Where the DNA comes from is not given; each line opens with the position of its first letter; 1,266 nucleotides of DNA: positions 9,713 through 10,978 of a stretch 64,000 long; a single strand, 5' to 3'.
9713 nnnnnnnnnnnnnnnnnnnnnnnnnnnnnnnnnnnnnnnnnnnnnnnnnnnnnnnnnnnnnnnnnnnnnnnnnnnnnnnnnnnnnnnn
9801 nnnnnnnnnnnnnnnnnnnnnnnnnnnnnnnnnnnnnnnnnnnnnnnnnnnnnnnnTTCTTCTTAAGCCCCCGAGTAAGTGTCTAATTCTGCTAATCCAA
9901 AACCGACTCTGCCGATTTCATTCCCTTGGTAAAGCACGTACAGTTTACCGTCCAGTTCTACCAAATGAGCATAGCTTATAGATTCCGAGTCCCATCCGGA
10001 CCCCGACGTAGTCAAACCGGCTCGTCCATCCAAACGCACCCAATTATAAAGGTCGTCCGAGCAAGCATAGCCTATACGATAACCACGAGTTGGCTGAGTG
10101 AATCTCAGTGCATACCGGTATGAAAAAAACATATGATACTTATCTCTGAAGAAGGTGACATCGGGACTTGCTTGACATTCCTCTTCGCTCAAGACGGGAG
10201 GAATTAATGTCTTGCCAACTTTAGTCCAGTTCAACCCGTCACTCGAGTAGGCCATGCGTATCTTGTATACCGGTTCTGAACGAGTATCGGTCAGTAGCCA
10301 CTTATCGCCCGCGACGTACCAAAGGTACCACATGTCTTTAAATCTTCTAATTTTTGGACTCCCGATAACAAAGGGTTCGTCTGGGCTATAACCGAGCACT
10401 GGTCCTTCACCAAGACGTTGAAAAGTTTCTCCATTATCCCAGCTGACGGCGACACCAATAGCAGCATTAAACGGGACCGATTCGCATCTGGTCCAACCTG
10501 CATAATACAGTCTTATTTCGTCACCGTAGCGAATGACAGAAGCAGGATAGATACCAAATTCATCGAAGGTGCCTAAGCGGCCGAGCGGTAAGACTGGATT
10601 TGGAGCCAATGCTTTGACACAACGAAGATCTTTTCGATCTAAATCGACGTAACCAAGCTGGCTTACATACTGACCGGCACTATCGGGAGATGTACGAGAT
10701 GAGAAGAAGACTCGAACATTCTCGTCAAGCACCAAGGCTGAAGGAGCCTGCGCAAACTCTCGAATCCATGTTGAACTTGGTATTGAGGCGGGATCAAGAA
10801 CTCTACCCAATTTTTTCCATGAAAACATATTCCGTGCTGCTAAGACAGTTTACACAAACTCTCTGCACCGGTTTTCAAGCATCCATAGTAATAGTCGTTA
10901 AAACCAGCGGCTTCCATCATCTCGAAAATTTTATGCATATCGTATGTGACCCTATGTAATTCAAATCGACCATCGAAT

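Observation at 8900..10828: Tandem paralogous BNR/Asp-box beta-propeller proteins inside a biosynthetic sugar operon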

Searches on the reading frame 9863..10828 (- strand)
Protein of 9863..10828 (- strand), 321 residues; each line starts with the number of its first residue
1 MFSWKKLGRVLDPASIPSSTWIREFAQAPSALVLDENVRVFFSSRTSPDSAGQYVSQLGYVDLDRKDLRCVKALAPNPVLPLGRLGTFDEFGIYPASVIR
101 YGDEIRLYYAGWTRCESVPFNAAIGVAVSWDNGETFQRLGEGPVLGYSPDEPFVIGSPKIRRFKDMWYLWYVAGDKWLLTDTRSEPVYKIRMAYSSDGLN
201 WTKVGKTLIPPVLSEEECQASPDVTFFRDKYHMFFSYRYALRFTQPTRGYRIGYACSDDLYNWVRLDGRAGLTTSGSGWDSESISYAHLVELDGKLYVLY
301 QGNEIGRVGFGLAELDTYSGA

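Call 5: search_protein_families(library=pfam, proteins=[window:9863-10828:-], max_evalue=10)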
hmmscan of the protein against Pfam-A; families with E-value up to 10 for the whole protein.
window:9863-10828:- (321 aa): 3 families
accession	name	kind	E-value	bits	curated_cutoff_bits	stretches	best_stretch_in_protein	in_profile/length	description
PF00251.26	Glyco_hydro_32N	-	3.4e-06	27.3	22.1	2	87-207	63-175/307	Glycosyl hydrolases family 32 N-terminal domain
PF04616.20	Glyco_hydro_43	-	0.00024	21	32.2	1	170-305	16-143/288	Glycosyl hydrolases family 43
PF04041.19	Glyco_hydro_130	-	0.044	13.2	26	1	188-274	67-147/320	beta-1,4-mannooligosaccharide phosphorylase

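Call 6: search_protein_families(library=ncbifam, proteins=[window:9863-10828:-], max_evalue=10)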
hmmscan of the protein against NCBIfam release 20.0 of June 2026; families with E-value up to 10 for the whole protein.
window:9863-10828:- (321 aa): 4 families
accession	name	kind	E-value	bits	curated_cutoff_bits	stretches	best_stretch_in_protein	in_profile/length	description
NF052550.1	BManbPhaseBMBP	equivalog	2.4e-11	43.5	450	3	72-234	5-158/296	beta-1,2-mannobiose phosphorylase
NF041092.1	beta-fruc_BfrA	equivalog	8.1e-05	21.6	900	2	224-300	21-89/433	beta-fructosidase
NF049877.1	GlucurArabfur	equivalog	0.0001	20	1800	1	162-302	203-334/1400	beta-d-glucuronidase/beta-L-arabinofuranosidase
TIGR01322.1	scrB_fam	subfamily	0.013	14.3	356.4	1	87-170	80-162/447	sucrose-6-phosphate hydrolase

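Call 8: search_solved_structures(query=window:9863-10828:-, max_evalue=10)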
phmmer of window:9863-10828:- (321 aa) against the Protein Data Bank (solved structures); distinct sequences matched with E-value up to 10: 18.
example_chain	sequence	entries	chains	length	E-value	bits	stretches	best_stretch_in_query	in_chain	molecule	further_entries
7bwc_A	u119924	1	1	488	4.1e-06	29.2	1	96-170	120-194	Beta-fructofuranosidase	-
7bwb_A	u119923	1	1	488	4.5e-06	29.1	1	96-169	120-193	Beta-fructofuranosidase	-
7fip_A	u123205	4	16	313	8.4e-06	28.2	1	75-315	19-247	Beta-1,2-mannobiose phosphorylase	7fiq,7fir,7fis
8iuf_5C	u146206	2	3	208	0.0011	21.3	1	196-291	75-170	COX5c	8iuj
1uyp_A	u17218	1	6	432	0.0053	19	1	224-300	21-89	BETA-FRUCTOSIDASE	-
1w2t_A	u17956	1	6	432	0.0098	18.1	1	224-300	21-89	BETA FRUCTOSIDASE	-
4eqv_A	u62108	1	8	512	0.016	17.4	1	143-203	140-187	Invertase 2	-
9fj8_A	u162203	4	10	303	0.077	15.2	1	120-286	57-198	1,2-beta-oligomannan phosphorylase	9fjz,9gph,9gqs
3u14_A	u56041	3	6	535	0.078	15.2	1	116-202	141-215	Fructofuranosidase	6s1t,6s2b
3kf3_A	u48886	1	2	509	0.088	15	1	116-202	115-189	Invertase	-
3kf5_A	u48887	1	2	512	0.089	15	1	116-202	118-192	Invertase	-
3u75_A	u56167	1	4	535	0.11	14.7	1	116-202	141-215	Fructofuranosidase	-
7ws2_E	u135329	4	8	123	0.34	13.1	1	245-290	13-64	510A5 heavy chain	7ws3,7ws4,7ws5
7ws0_E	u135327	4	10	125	0.35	13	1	245-290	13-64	510A5 heavy chain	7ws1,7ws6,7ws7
1dfb_H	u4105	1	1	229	0.42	12.8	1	245-290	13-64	IGG1-KAPPA 3D6 FAB (HEAVY CHAIN)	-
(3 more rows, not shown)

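Call 10: find_encoding_contigs(protein=window:9863-10828:-, flank=10000, max_places=6)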
Protein window:9863-10828:- (321 aa): no gene with exactly this product is on record in the collection.

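Call 11: find_homologous_proteins(query=window:9863-10828:-)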
Query window:9863-10828:- (321 aa): 6057 proteins with E <= 0.001 among 7753 candidates; the best 120 are listed.
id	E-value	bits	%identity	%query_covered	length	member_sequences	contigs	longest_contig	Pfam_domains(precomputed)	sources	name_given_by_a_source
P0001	1.7e-220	749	100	100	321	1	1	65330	PF00251.27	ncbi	-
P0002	4.8e-144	498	66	99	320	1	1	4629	PF00251.27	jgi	jgi:hypothetical protein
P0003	6.6e-143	494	65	99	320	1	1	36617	PF00251.27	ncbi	-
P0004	3.5e-142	491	65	99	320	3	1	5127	PF00251.27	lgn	-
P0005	5.6e-142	491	65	99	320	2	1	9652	PF24793.2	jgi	jgi:hypothetical protein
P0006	8.1e-142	490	65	99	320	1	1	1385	PF24793.2,PF00251.27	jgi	jgi:hypothetical protein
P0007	1.5e-141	489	64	99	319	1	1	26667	PF24793.2,PF00251.27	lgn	-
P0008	2.3e-141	489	65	99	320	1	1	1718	PF00251.27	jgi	jgi:sucrose-6-phosphate hydrolase SacC (GH32 family)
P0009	2.8e-141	489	64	99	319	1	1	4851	PF24793.2,PF00251.27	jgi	jgi:hypothetical protein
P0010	4.1e-141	488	62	99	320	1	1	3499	PF00251.27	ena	-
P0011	3.5e-140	485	63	99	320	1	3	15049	PF24793.2,PF00251.27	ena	-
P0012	4.4e-140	485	64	99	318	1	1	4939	PF24793.2,PF00251.27,PF04616.21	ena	-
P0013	1.9e-139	483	64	99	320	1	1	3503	PF24793.2,PF22847.3,PF00251.27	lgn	-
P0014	2.0e-139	482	63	99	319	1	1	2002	PF24793.2,PF00251.27,PF04616.21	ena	-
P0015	4.2e-139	481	61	99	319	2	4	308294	PF00251.27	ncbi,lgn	-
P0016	5.2e-139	481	62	99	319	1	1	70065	PF22847.3,PF00251.27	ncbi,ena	-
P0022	4.3e-138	478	63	99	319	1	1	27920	PF22847.3,PF00251.27,PF04041.20,PF04616.21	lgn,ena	-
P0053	5.7e-135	468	62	99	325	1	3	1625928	PF00251.27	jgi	jgi:hypothetical protein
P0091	7.0e-132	458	62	98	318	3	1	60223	PF00251.27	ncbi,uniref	ncbi:hypothetical protein [Herbaspirillum sp. NPDC087042]|uniref:hypothetical protein n=1 Tax=Herbas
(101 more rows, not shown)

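Call 12: find_related_loci(query=window:9863-10828:-, collection=genome_contigs, flank=10000)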
Query window:9863-10828:- (321 aa) in genome_contigs; peptide patterns used: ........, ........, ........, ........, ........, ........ (x = any residue, [..] = any of these).
62 stretches matched a pattern; 38 encode a relative of the query (tblastn E <= 1e-3); 38 distinct loci.
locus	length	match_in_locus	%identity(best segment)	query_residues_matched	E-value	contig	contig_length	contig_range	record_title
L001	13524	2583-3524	61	1-315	6e-135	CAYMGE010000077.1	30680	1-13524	MAG TPA_asm: uncultured Ardenticatenaceae bacterium isolate SRP334346_co1_90 genome assembly, contig: NODE_1462_length_3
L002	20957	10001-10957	59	1-319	6e-132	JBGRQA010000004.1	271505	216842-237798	MAG: Marinifilaceae bacterium isolate MAG7-MS28 MAG_Ocu_7_all_MS28_4, whole genome shotgun sequence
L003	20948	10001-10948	60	1-316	1e-131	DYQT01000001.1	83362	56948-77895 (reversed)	MAG TPA_asm: Draconibacterium orientale isolate SulCav_GS10_10_7_44_10 SulCav_GS10_10_50_length_83362_cov_6_057810, whol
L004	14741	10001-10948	61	1-316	7e-131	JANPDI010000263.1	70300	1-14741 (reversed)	MAG: Burkholderiales bacterium isolate VAR_78_metabat_409 VAR_78_k141_4305839, whole genome shotgun sequence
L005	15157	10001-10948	60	1-316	5e-129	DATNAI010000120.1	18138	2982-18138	MAG TPA_asm: Castellaniella sp. isolate SMAG_U11157 k141_1294906, whole genome shotgun sequence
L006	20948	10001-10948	57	1-316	6e-128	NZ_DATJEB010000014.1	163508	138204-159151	MAG: Agriterribacter sp. isolate SMAG_U15422 k141_206040, whole genome shotgun sequence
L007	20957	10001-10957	59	1-319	7e-128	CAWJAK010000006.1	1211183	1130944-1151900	MAG: uncultured proteobacterium isolate MFD04716.bin.2.51 genome assembly, contig: contig_8219, whole genome shotgun seq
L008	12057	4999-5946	59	1-316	1e-127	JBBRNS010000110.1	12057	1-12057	MAG: Burkholderiales bacterium isolate La1_metabat2.189 LA1C_B2.189_k141_2128303L_12057_cov_9.9819, whole genome shotgun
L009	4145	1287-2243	58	1-319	4e-129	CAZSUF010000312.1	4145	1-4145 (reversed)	MAG TPA_asm: uncultured Bifidobacterium sp. isolate SRP285395_co1_405 genome assembly, contig: NODE_41808_length_4145_co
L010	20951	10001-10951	57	1-316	1e-126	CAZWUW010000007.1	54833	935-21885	MAG TPA_asm: uncultured Eubacteriales bacterium isolate SRP302447_co1_816 genome assembly, contig: NODE_1810_length_5483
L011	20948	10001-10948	57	1-316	5e-126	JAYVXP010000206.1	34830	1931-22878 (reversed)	MAG: Bacteroidia bacterium isolate GL85_DN_metabat_141 GL85_DN_metabat_141_205, whole genome shotgun sequence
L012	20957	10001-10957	57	1-319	1e-124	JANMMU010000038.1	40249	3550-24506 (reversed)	MAG: Segetibacter sp. isolate OTE_58_metabat_457 OTE_58_k141_6207431, whole genome shotgun sequence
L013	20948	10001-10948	58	1-316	1e-123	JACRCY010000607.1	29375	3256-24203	MAG: Deltaproteobacteria bacterium isolate NC_groundwater_1658_Pr3_B-0.1um_72_13 SR-2_scaffold_141_3851003, whole genome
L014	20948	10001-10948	59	1-316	1e-123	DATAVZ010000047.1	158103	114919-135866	MAG TPA_asm: Terracidiphilus sp. isolate SMAG_U5612 k141_879311, whole genome shotgun sequence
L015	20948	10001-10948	55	1-316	2e-122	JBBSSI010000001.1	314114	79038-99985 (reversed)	MAG: Lysobacterales bacterium isolate SVL1_sbin.6 SVL1_sbin.6_K_364578_L_314114_cov_27.2149, whole genome shotgun sequen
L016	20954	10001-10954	56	1-318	7e-120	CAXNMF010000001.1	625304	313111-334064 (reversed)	MAG: Burkholderiales bacterium isolate ME-04may21-LR-25 genome assembly, contig: ME-04may21-LR-C65, whole genome shotgun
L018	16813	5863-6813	56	1-315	6e-119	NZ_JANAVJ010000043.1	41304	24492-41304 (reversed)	Paenibacillus sp. MZ04-78.2 NODE_43_length_41304_cov_264.716933, whole genome shotgun sequence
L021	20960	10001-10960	54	1-317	6e-117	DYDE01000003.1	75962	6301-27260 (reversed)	MAG TPA_asm: Marinifilum sp. isolate IMS_BF NODE_25_length_76008_cov_5.81217, whole genome shotgun sequence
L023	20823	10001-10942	52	3-315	4e-109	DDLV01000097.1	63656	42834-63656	MAG TPA_asm: Glaciecola sp. UBA2563 UBA2563_contig_3110, whole genome shotgun sequence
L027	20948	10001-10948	47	1-319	2e-95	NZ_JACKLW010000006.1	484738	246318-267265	MAG: Accumulibacter sp. isolate HK-STAS-PROT-102 HK-STAS-PROT-102_6, whole genome shotgun sequence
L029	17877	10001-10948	48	1-319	5e-94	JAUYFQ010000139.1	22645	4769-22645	MAG: Sulfuricellaceae bacterium isolate C21_metabat.bin.21_sub C21_k141_430868, whole genome shotgun sequence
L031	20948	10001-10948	46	1-319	2e-92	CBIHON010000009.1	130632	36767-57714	MAG TPA_asm: uncultured Burkholderiales bacterium isolate SRR18156200_binner123_Refined_13 genome assembly, contig: ERZ2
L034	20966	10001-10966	45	1-321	3e-89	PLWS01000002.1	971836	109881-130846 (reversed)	MAG: Vulcanimicrobiota bacterium isolate palsa_1523 73.20120700_P3D.8_contig_429, whole genome shotgun sequence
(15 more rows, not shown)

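Call 13: find_encoding_contigs(protein=P0001, flank=10000, max_places=3)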
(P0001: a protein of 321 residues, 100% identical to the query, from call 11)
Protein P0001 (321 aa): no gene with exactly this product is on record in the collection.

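Call 17: search_protein_families(library=pfam, proteins=[L012:5282-6271:+, L012:6274-7185:+, L012:7186-8184:+, L012:9281-9988:+, L012:11943-12386:+, L012:13159-14064:+, L012:14073-15056:+, L012:15063-15926:+, L018:4718-5413:+, L018:5414-5860:+], max_evalue=0.001)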
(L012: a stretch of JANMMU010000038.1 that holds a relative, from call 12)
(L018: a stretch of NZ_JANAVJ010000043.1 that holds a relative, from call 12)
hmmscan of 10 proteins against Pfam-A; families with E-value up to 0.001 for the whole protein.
L012:5282-6271:+ (329 aa): 2 families
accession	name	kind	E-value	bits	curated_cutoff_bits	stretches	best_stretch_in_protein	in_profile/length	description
PF00534.26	Glycos_transf_1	-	5.1e-13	49.4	26.4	1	205-300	76-171/172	Glycosyl transferases group 1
PF13692.12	Glyco_trans_1_4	-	1.9e-09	38.4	27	1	205-287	61-142/142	Glycosyl transferases group 1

L012:6274-7185:+ (303 aa): 4 families
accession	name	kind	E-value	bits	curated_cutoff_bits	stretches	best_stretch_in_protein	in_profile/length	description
PF00535.33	Glycos_transf_2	-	6.7e-18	65.6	23.3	1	6-138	3-132/168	Glycosyl transferase family 2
PF13641.12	Glyco_tranf_2_3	-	5.1e-07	30.4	27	1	4-228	4-226/230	Glycosyltransferase like family 2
PF10111.15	Glyco_tranf_2_2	-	5.2e-06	26.6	27.3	1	11-197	10-201/276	Glycosyltransferase like family 2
PF02709.20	Glyco_transf_7C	-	0.00051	20.1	23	0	155-207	14-67/78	N-terminal domain of galactosyltransferase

L012:7186-8184:+ (332 aa): 3 families
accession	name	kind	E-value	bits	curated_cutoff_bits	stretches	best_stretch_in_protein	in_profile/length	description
PF00535.33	Glycos_transf_2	-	3.7e-26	92.5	23.3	1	5-163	1-159/168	Glycosyl transferase family 2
PF10111.15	Glyco_tranf_2_2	-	1.8e-14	54.4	27.3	1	5-196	1-204/276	Glycosyltransferase like family 2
PF13641.12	Glyco_tranf_2_3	-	1.2e-07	32.5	27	1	4-193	3-196/230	Glycosyltransferase like family 2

L012:9281-9988:+ (235 aa): 1 family
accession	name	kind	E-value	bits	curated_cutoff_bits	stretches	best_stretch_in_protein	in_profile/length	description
PF08889.16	WbqC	-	3.8e-69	233.3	21.3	1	7-225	1-217/218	WbqC-like protein family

L012:11943-12386:+ (147 aa): 8 families
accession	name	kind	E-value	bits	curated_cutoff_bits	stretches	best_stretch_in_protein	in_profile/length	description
PF00583.31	Acetyltransf_1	-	3.4e-15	56.8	20.7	1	42-131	27-116/116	Acetyltransferase (GNAT) family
PF13673.13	Acetyltransf_10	-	2.5e-13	50.6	23.6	1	33-138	15-114/128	Acetyltransferase (GNAT) domain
PF13508.13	Acetyltransf_7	-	5.8e-10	39.9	27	1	56-132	10-83/84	Acetyltransferase (GNAT) domain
PF13527.13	Acetyltransf_9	-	5.3e-07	30.1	25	1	69-131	67-124/127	Acetyltransferase (GNAT) domain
PF17013.11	Acetyltransf_15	-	5e-05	23.2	35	1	77-133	75-138/210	Putative acetyl-transferase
PF13420.13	Acetyltransf_4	-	0.00033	21.2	24.3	1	48-131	49-134/155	Acetyltransferase (GNAT) domain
PF14542.12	Acetyltransf_CG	-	0.00048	20.7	30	1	51-108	2-58/80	GCN5-related N-acetyl-transferase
PF08445.16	FR47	-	0.00097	19.5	22.1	0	71-135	20-81/86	FR47-like protein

L012:13159-14064:+ (301 aa): 2 families
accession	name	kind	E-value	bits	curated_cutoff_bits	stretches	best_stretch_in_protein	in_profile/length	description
PF00535.33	Glycos_transf_2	-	1.6e-29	103.4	23.3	1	12-167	1-157/168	Glycosyl transferase family 2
PF10111.15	Glyco_tranf_2_2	-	0.00031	20.7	27.3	1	14-153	5-144/276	Glycosyltransferase like family 2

L012:14073-15056:+ (327 aa): 2 families
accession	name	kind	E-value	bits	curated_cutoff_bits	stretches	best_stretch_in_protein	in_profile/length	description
PF00535.33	Glycos_transf_2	-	1.3e-18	68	23.3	1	5-174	1-163/168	Glycosyl transferase family 2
PF10111.15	Glyco_tranf_2_2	-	4.7e-09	36.6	27.3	1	5-103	1-104/276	Glycosyltransferase like family 2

L012:15063-15926:+ (287 aa): 3 families
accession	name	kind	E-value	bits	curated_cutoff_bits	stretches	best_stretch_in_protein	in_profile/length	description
PF00535.33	Glycos_transf_2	-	3.8e-33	115.2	23.3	1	8-136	1-129/168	Glycosyl transferase family 2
PF13641.12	Glyco_tranf_2_3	-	6.9e-09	36.5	27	1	5-115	2-115/230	Glycosyltransferase like family 2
PF10111.15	Glyco_tranf_2_2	-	1.1e-07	32.1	27.3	1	15-108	10-104/276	Glycosyltransferase like family 2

L018:4718-5413:+ (231 aa): 1 family
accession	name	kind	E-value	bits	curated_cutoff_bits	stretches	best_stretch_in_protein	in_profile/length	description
PF08889.16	WbqC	-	1.5e-66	224.8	21.3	1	7-219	1-214/218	WbqC-like protein family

L018:5414-5860:+ (148 aa): 4 families
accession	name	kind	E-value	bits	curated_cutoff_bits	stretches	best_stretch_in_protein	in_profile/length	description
PF00583.31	Acetyltransf_1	-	1.5e-16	61.2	20.7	1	40-130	26-116/116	Acetyltransferase (GNAT) family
PF13508.13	Acetyltransf_7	-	1.4e-11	45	27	1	46-131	2-83/84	Acetyltransferase (GNAT) domain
PF13673.13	Acetyltransf_10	-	8.1e-09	36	23.6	1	44-134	28-111/128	Acetyltransferase (GNAT) domain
PF13527.13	Acetyltransf_9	-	0.0002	21.8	25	1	6-104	2-103/127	Acetyltransferase (GNAT) domain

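Call 23: search_dna_similar(query=window:9863-10828:-, collection=plasmids, mode=protein, max_rows=20)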
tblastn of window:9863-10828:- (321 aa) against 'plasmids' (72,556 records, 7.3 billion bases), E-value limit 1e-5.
Records with a match: 32; places in all: 49; records where one place covers at least 80% of the query: 29.
Best place of each record, by identity: <60% 32.
By first word of the organism name: Rhizobium 19; Leisingera 2; Neorhizobium 2; Tateyamaria 1; Peteryoungia 1; Bernardetia 1; Devosia 1; Azospirillum 1; Ruegeria 1; Allorhizobium 1; and 2 more.
By predicted mobility (MOB-suite, as given by PLSDB): non-mobilizable 29; conjugative 3.
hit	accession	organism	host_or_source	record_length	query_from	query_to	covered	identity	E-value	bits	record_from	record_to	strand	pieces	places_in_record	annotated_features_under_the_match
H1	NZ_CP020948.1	Rhizobium sp. CIAT894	-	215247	1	316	98%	58.2%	2e-122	393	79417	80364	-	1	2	exo-alpha-sialidase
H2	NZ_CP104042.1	Rhizobium sp. WSM4643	Pisum sativum,Cell culture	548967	1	316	98%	57.9%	6e-121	389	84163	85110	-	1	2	glycosylase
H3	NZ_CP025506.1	Rhizobium leguminosarum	Pisum sativum,pea nodule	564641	1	316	98%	57.6%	2e-121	390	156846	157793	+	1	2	glycosylase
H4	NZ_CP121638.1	Rhizobium leguminosarum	Trifolium ambiguum,cell culture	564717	1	316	98%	57.6%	2e-121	390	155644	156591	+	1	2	glycosylase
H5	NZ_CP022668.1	Rhizobium leguminosarum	single cell,root nodules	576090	1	316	98%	57.6%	2e-121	390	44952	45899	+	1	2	glycosylase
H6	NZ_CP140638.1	Rhizobium indigoferae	Indigofera amblyantha,Pure culture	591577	1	316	98%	57.6%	2e-121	390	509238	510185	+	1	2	glycosylase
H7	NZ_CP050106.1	Rhizobium leguminosarum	Trifolium repens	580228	1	316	98%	57.6%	3e-121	390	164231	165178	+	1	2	glycosylase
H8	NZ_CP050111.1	Rhizobium leguminosarum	Trifolium repens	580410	1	316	98%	57.6%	3e-121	390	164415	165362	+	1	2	glycosylase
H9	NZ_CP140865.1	Rhizobium leguminosarum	Trifolium pratense,whole organism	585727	1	316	98%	57.6%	3e-121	390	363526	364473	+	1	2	glycosylase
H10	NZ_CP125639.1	Rhizobium leguminosarum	Phaseolus vulgaris,Pure culture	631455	1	316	98%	57.6%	3e-121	390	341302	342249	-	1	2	glycosylase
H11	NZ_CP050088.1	Rhizobium leguminosarum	Trifolium pratense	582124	1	316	98%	57.6%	4e-121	389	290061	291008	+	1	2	glycosylase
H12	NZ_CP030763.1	Rhizobium leguminosarum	Genomic DNA from Bacterial pure culture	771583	1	316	98%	57.6%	5e-121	389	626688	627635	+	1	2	glycosylase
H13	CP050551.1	Rhizobium leguminosarum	Vicia sativa,cell culture,root nodule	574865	1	316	98%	57.5%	5e-100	390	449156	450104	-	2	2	none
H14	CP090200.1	Rhizobium leguminosarum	Trifolium ambiguum,Cell culture,nodule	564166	1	316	98%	57.1%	1e-92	409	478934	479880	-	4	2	none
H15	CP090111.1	Rhizobium leguminosarum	Trifolium ambiguum,Cell culture,Plant ...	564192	1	316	98%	55.9%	5e-84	399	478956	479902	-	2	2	none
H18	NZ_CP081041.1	Leisingera sp. M527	-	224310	2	315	98%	35.7%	3e-53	194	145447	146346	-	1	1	hypothetical protein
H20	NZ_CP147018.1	Bernardetia sp. Wsw4-3y2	Red alga,Red algae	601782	2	315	98%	32.9%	8e-53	193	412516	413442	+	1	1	hypothetical protein (x2) | acetyltransferase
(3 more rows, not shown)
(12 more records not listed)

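Call 25: get_annotated_region(hit=H3, flank=12000)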
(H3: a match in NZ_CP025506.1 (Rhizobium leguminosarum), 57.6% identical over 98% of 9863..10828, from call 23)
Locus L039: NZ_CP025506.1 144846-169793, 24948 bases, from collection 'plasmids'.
description: Rhizobium leguminosarum bv. viciae strain UPM791 plasmid pRlvE, complete sequence
organism: Rhizobium leguminosarum (NCBI taxid 387)
taxonomy: Bacteria; Pseudomonadota; Alphaproteobacteria; Hyphomicrobiales; Rhizobiaceae; Rhizobium; Rhizobium leguminosarum
host: -; source: Pisum sativum,pea nodule; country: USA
typing (MOB-suite, as given by PLSDB): non-mobilizable; replicon rep_cluster_841
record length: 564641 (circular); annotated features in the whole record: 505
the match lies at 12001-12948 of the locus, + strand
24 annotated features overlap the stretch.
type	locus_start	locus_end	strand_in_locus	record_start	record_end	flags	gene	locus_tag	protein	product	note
CDS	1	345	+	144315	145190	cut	yghU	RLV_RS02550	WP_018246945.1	glutathione-dependent disulfide-bond oxidoreductase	GO:0006749 - glutathione metabolic process [Evidence IEA]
CDS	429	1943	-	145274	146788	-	-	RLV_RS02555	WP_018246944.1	ABC transporter substrate-binding protein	-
CDS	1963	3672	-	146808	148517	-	-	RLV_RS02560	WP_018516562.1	ABC transporter ATP-binding protein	-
CDS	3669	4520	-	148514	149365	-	-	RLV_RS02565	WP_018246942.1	ABC transporter permease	-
CDS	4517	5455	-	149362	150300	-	-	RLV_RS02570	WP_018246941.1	ABC transporter permease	GO:0055085 - transmembrane transport [Evidence IEA]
CDS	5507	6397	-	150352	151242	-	-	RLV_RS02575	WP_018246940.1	proline iminopeptidase-family hydrolase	GO:0006508 - proteolysis [Evidence IEA]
CDS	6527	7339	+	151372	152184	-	-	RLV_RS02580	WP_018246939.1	LuxR family transcriptional regulator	-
CDS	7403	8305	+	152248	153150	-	-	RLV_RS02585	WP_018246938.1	proline iminopeptidase-family hydrolase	GO:0006508 - proteolysis [Evidence IEA]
CDS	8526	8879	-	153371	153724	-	-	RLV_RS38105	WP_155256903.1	hypothetical protein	-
CDS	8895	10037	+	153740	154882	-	-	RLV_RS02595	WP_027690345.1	DegT/DnrJ/EryC1/StrS family aminotransferase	-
CDS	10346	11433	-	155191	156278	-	-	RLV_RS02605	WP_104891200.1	IS3 family transposase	-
CDS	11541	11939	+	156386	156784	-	-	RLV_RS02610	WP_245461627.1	WbqC family protein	-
CDS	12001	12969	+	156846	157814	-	-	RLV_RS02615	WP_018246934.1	glycosylase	-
CDS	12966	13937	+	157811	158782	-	-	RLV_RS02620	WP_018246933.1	hypothetical protein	-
CDS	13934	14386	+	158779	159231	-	-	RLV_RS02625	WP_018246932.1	GNAT family N-acetyltransferase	-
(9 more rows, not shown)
